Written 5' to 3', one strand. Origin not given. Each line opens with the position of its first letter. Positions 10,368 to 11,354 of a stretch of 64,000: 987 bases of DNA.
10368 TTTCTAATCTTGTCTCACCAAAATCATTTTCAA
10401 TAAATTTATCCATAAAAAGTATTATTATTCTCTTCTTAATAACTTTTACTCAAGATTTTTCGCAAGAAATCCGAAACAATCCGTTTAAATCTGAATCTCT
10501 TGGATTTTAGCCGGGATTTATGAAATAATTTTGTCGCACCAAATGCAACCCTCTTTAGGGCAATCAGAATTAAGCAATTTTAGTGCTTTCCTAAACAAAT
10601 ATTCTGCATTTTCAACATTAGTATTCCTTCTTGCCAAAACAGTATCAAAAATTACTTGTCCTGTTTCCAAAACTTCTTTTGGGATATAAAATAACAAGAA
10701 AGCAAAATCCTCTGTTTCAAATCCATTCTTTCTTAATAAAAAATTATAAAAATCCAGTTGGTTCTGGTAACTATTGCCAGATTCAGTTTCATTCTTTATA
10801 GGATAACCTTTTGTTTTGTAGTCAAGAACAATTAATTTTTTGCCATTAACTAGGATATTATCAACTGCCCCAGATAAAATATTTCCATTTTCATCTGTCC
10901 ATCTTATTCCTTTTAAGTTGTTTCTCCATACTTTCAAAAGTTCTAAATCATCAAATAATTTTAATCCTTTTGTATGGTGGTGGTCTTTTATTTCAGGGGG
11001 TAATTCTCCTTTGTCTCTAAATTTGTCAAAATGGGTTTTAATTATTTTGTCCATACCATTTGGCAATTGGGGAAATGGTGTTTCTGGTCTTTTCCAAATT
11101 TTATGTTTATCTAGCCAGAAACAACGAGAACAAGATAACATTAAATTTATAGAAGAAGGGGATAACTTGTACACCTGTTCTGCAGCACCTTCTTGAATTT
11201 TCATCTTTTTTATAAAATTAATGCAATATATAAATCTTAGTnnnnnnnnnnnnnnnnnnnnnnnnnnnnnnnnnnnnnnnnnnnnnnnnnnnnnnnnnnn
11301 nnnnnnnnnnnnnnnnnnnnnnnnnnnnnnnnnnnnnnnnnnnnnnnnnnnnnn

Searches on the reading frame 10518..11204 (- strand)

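Call 66: search_protein_families(library=pfam, proteins=[window:10518-11204:-], max_evalue=0.0001)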
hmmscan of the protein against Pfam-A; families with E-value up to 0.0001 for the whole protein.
window:10518-11204:- (228 aa): 1 family
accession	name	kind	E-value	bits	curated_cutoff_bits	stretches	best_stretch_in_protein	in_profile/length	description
PF12705.13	PDDEXK_1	-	2.8e-08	34.5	22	1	93-178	103-195/247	PD-(D/E)XK nuclease superfamily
